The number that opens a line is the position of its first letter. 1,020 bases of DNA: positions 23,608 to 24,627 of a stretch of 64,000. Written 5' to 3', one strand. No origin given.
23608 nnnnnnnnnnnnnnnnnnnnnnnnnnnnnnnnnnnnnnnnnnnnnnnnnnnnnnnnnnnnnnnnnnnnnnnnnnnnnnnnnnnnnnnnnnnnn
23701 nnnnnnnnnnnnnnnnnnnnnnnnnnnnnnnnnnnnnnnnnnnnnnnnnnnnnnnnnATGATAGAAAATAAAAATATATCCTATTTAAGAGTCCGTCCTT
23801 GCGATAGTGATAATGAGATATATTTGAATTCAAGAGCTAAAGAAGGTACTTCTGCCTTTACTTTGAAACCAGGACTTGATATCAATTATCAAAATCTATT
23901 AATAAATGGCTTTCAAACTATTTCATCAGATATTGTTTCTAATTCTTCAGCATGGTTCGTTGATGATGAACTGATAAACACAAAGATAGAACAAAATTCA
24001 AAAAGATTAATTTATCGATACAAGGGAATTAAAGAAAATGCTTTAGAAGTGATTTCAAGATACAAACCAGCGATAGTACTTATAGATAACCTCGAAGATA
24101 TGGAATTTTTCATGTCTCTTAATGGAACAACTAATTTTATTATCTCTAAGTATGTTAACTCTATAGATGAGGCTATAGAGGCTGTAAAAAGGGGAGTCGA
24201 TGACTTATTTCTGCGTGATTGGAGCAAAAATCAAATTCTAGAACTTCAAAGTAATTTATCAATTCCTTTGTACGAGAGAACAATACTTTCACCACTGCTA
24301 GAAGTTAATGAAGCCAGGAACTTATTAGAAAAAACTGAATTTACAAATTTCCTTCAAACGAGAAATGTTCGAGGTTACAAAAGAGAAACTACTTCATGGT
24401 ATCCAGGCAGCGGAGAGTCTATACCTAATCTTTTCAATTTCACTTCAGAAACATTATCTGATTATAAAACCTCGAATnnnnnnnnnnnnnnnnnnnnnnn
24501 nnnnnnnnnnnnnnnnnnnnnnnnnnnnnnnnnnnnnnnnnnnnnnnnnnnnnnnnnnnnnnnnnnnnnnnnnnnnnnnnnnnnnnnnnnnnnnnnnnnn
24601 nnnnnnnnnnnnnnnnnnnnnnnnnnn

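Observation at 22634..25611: Split cofG/cofH FO synthase in a genome with actinobacterial synteny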

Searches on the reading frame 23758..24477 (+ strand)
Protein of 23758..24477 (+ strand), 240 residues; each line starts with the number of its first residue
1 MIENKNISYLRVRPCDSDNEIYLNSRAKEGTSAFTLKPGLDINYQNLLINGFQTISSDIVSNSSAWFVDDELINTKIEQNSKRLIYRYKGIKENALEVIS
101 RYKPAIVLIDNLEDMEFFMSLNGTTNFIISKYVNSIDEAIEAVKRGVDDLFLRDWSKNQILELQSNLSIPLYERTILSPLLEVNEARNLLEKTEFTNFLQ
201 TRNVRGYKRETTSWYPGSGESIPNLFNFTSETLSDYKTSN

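Call 10: search_protein_families(library=pfam, proteins=[window:23758-24477:+], max_evalue=10)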
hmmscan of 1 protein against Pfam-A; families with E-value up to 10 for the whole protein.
window:23758-24477:+ (240 aa): 0 families

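Call 11: search_solved_structures(query=window:23758-24477:+, max_evalue=10)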
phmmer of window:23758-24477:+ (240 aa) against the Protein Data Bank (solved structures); distinct sequences matched with E-value up to 10: 2.
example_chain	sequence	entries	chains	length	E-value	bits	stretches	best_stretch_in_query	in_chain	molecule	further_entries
6c40_B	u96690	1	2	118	0.26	14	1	79-165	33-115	Chemotaxis protein CheY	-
2bv2_A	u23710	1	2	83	0.83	12.3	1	39-71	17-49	CIONA BETAGAMMA-CRYSTALLIN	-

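Call 21: search_protein_representatives(protein=window:23758-24477:+)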
Query: 240 residues. Proteins with E-value up to 0.001 (for the whole library): 49; up to 1e-10: 26; up to 1e-30: 6. The best 49 are listed.
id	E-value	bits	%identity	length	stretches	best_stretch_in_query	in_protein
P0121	1.8e-53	197.7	72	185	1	3-131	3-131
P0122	2.2e-49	184.4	51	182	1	66-240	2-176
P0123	1.5e-40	155.4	89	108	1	1-82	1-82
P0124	2.3e-40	154.9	45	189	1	4-189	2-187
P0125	4.6e-32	127.7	45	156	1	4-149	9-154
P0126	6.9e-32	127.1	66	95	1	4-96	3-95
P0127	1.0e-29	120.0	85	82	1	146-220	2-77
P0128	1.7e-29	119.3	41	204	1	5-151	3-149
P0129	2.6e-27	112.2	40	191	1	6-165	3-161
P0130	7.5e-26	107.4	62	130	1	4-87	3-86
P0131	4.6e-21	91.7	46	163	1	132-225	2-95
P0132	6.3e-20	88.0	52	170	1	4-95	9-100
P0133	9.7e-19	84.1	55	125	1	5-90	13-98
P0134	4.8e-18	81.8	46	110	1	126-229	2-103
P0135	8.8e-17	77.7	53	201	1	4-98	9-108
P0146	6.3e-11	58.6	27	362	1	7-220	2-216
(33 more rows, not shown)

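Call 23: find_homologous_proteins(query=P0146, max_evalue=0.00001)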
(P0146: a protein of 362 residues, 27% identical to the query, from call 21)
Query P0146 (362 aa): 4235 proteins with E <= 0.00001 among 8000 candidates; the best 120 are listed.
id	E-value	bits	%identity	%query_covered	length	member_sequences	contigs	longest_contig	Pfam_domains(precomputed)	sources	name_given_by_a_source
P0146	6.0e-235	797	100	100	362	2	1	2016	PF04055.28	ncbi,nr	ncbi:MAG: hypothetical protein OES13_12220, partial [Acidimicrobiia bacterium]|nr:hypothetical prote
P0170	2.4e-204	696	87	100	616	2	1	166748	PF04055.28,PF19288.5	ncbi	-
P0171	1.5e-180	618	77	100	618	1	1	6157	PF04055.28,PF19288.5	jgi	jgi:FO synthase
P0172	4.8e-173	593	74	100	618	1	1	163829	PF04055.28,PF19288.5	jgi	jgi:FO synthase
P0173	3.2e-148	512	66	100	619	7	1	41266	PF04055.28,PF19288.5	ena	-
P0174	2.0e-147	509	67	100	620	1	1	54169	PF04055.28,PF19288.5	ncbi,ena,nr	ncbi:MAG TPA: 5-amino-6-(D-ribitylamino)uracil--L-tyrosine 4-hydroxyphenyl transferase CofH [Acidimi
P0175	3.9e-147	508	67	100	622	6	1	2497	PF04055.28,PF19288.5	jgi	jgi:FO synthase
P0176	6.2e-147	508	67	100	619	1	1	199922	PF04055.28,PF19288.5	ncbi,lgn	ncbi:MAG: 5-amino-6-(D-ribitylamino)uracil--L-tyrosine 4-hydroxyphenyl transferase CofH [Acidimicrob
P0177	9.6e-147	507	67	100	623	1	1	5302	PF04055.28,PF19288.5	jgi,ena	-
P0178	9.1e-146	504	65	100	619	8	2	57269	PF04055.28,PF19288.5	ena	-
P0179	1.9e-145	503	65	100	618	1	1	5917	PF04055.28,PF19288.5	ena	-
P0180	2.7e-145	502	65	100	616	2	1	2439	PF04055.28,PF19288.5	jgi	jgi:FO synthase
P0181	4.3e-145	502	64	100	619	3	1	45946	PF04055.28,PF19288.5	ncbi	ncbi:MAG: 5-amino-6-(D-ribitylamino)uracil--L-tyrosine 4-hydroxyphenyl transferase CofH [Actinomycet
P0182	1.7e-144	500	65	100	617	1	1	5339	PF04055.28,PF19288.5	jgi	jgi:7,8-didemethyl-8-hydroxy-5-deazariboflavin synthase CofH subunit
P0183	1.7e-144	500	66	100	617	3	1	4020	PF04055.28,PF19288.5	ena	-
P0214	5.5e-136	472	63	100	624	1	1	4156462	PF04055.28,PF19288.5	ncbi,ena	-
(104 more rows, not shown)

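Call 24: find_encoding_contigs(protein=P0214, flank=10000, max_places=2)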
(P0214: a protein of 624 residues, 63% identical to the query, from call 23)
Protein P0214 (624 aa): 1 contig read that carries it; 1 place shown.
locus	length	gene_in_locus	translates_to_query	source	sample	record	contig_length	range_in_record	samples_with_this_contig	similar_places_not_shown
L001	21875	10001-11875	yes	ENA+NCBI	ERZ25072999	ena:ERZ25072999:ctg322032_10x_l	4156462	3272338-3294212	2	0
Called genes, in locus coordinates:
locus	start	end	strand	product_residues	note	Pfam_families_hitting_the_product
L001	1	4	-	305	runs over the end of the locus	PF00701:DHDPS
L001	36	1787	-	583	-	PF02776:TPP_enzyme_N, PF00205:TPP_enzyme_M, PF02775:TPP_enzyme_C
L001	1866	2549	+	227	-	PF00392:GntR, PF13412:HTH_24 (weak), PF07729:FCD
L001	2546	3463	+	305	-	PF02775:TPP_enzyme_C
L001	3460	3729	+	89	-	PF14697:Fer4_21 (faint), PF13183:Fer4_8 (faint), PF12797:Fer4_2 (faint), PF12837:Fer4_6 (faint), PF13237:Fer4_10, PF12838:Fer4_7 (weak), PF13187:Fer4_9 (weak), PF00037:Fer4 (weak), +1 more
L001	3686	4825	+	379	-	PF02776:TPP_enzyme_N (faint), PF01855:POR_N, PF02780:Transketolase_C (weak), PF17147:PFOR_II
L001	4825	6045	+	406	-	PF02775:TPP_enzyme_C, PF01558:POR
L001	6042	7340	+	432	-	PF00070:Pyr_redox (faint), PF00890:FAD_binding_2 (faint), PF01134:GIDA, PF01266:DAO, PF07992:Pyr_redox_2 (weak), PF12831:FAD_oxidored, PF01134:GIDA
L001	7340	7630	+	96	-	PF00037:Fer4 (faint), PF12838:Fer4_7 (weak)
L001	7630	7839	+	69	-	-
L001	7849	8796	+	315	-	PF01266:DAO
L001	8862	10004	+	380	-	PF04055:Radical_SAM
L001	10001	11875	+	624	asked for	PF04055:Radical_SAM, PF19288:CofH_C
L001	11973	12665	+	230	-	PF01746:tRNA_m1G_MT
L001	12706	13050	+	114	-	PF01245:Ribosomal_L19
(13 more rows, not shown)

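Call 27: find_related_loci(query=A1, collection=genome_contigs, flank=6000)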
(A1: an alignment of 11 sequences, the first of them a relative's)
Query A1 (624 aa) in genome_contigs; peptide patterns used: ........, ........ (x = any residue, [..] = any of these).
600 stretches matched a pattern (row limit reached: there are more); 594 encode a relative of the query (tblastn E <= 1e-3); the best 80 are kept; 80 distinct loci.
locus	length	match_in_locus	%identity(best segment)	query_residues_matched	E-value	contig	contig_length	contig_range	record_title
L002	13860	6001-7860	76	1-624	0e+0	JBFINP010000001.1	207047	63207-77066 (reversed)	MAG: Acidimicrobiia bacterium isolate Mix_sand12.2021.10.G.66 k141_612098_length_207047_cov_32.5419, whole genome shotgu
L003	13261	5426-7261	64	4-618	0e+0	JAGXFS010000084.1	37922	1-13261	MAG: Acidimicrobiia bacterium isolate LH_M20 k141_609963, whole genome shotgun sequence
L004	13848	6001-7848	62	4-621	0e+0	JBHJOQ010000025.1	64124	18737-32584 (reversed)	MAG: Acidimicrobiia bacterium isolate al_S4C811 S4Ck119_322362, whole genome shotgun sequence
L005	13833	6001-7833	65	3-615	0e+0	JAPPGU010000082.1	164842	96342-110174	MAG: bacterium isolate RHO1_bin_64 NODE_173_length_164842_cov_95.734384, whole genome shotgun sequence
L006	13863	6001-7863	65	1-622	0e+0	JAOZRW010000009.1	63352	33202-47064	MAG: Acidimicrobiia bacterium isolate GMC6.maxbin2.077 GMC6_131_length_63352_cov_10.722562, whole genome shotgun sequenc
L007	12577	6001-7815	43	2-624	6e-176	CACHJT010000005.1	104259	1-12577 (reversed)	uncultured Candidatus Actinomarina sp. isolate AG-911-M23 genome assembly, contig: AG-911-M23_NODE_5, whole genome shotg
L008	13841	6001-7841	72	4-621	3e-171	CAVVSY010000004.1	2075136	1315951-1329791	MAG: uncultured bacterium isolate MFD02840.bin.2.66 genome assembly, contig: contig_13297, whole genome shotgun sequence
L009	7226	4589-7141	56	171-620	2e-147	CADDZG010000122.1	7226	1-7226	Actinobacteria bacterium isolate 23 genome assembly, contig: NODE_8043_length_7226_cov_25.365544, whole genome shotgun s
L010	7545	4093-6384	56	192-616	2e-144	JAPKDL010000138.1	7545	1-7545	MAG: Alphaproteobacteria bacterium isolate ANT-89 NODE_9557_length_7545_cov_21.629372, whole genome shotgun sequence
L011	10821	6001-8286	57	204-616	9e-144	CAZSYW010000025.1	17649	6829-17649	MAG TPA_asm: uncultured Rhodospirillaceae bacterium isolate SRP077602_co4_31 genome assembly, contig: NODE_5513_length_1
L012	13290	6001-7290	53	171-616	2e-143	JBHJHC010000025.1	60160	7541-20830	MAG: Rubrobacteraceae bacterium isolate sb_S3C4400_1 S3Ck141_44822, whole genome shotgun sequence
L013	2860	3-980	62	290-615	7e-151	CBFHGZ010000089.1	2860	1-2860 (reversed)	MAG: Candidatus Actinomarina sp. isolate AGTU_105_bin_18_strict genome assembly, contig: AGTU_105_bin_18_strict_c92, who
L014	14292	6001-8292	61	272-615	8e-143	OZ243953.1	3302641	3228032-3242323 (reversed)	MAG: Rubrobacteraceae bacterium isolate 395c1654-e67c-43c0-ba9f-15d46f209478 genome assembly, chromosome: 1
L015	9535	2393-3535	60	239-616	8e-143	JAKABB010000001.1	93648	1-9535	MAG: bacterium isolate WH2.bin132 NODE_266_length_93648_cov_2.529849, whole genome shotgun sequence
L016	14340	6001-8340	49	166-622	3e-142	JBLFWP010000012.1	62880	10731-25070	MAG: Halioglobus sp. isolate 3300053785_137 Ga0535658_0000528, whole genome shotgun sequence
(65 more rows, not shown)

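Call 50: predict_structure(alignment_id=A2)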
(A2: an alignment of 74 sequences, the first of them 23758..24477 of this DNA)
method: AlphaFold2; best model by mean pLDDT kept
length: 240 residues; sequences in the alignment: 74
mean_pLDDT: 86.8   pTM: 0.81
mean pLDDT of the five models: 86.8, 85.8, 85.1, 85.1, 84.9
residues with pLDDT >= 90: 162; 70-90: 46; 50-70: 16; < 50: 16
segments of 3 or more residues with pLDDT < 50: 226-240
pLDDT, mean of each block of 10 residues (from residue 1): 78 96 92 91 94 94 94 84 94 95 95 96 89 97 97 93 92 92 93 94 83 63 53 36
secondary structure, 60 per line:
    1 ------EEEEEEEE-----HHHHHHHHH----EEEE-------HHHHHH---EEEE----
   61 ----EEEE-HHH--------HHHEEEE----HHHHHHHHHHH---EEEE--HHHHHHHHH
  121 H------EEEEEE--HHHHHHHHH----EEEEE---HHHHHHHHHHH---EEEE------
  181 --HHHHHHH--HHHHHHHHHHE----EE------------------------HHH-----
elements in order: E7-14 H20-28 E33-36 H44-49 E53-56 E65-68 E84-87 H92-102 E106-109 H112-121 E128-133 H136-144 E149-153 H157-167 E171-174 H183-189 H192-201

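Call 53: fold_search(model_id=the predicted structure, library=pdb)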
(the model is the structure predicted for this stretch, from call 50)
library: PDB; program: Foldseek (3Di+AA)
matches with E <= 10: 1605; with E <= 0.001: 32
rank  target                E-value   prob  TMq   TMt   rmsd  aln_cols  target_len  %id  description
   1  2f6u_A                1.3e-05  1.00  0.34  0.35   7.8       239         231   13  Crystal Structure of (S)-3-O-Geranylgeranylglyceryl Phosphate Synthase complexed with citrate (released 2006-01-24)
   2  7ot8_B                1.8e-05  1.00  0.39  0.51   5.3       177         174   14  DeNovoTIM6-SB, a de novo designed TIM barrel with a salt-bridge cluster (crystal form 2) (released 2021-12-15)
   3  6yqx                  3.0e-05  1.00  0.39  0.50   4.8       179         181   16  Crystal structure of DeNovoTIM13, a de novo designed TIM barrel (released 2021-07-21)
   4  7smj                  8.0e-05  1.00  0.37  0.48   6.7       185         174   14  F2N structure, protein design with deep learning (released 2022-03-16)
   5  7ot8_A                1.4e-04  1.00  0.39  0.52   5.1       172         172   15  DeNovoTIM6-SB, a de novo designed TIM barrel with a salt-bridge cluster (crystal form 2) (released 2021-12-15)
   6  8ruw_E                1.5e-04  1.00  0.36  0.38   7.5       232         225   13  Crystal structure of Archaeoglobus fulgidus (S)-3-O-geranylgeranylglyceryl phosphate synthase (released 2024-10-16)
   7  7p12                  1.6e-04  1.00  0.39  0.48   5.1       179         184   16  DeNovoTIM13-SB, a de novo designed TIM barrel with a salt-bridge cluster (released 2021-12-15)
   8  3t40                  1.6e-04  1.00  0.44  0.42   5.9       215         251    9  Crystal Structure of Mycobacterium tuberculosis Indole Glycerol Phosphate Synthase (IGPS) complex with N-2-Carboxyphenyl (released 2012-08-08)
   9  3ste_B                1.9e-04  1.00  0.46  0.44   6.0       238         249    9  Crystal structure of a mutant (Q202A) of 3-deoxy-D-manno-octulosonate 8-phosphate synthase (KDO8PS) from Neisseria men (released 2011-11-23)
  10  7osu                  2.0e-04  1.00  0.38  0.48   5.3       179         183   14  sTIM11noCys-SB, a de novo designed TIM barrel with a salt-bridge cluster (crystal form 1) (released 2021-12-15)
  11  8qye_MOLB             2.1e-04  1.00  0.39  0.41   6.1       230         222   12  Catalytic core of endo-alpha-N-acetylgalactosaminidase from Bifidobacterium longum (EngBF) concieved by deep networ (released 2024-03-06)
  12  8ruw_D                2.3e-04  1.00  0.36  0.38   7.6       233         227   13  Crystal structure of Archaeoglobus fulgidus (S)-3-O-geranylgeranylglyceryl phosphate synthase (released 2024-10-16)
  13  1xi3_A                2.7e-04  1.00  0.41  0.47   6.0       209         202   10  Thiamine phosphate pyrophosphorylase from Pyrococcus furiosus Pfu-1255191-001 (released 2004-09-28)
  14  8r8n_B                2.9e-04  1.00  0.35  0.36   8.5       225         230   12  Hallucinated de novo TIM barrel with two helical extensions - HalluTIM2-2 (released 2024-05-22)
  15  5nf1_A                3.1e-04  1.00  0.43  0.43   6.7       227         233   10  crystal structure of variants (released 2018-05-16)
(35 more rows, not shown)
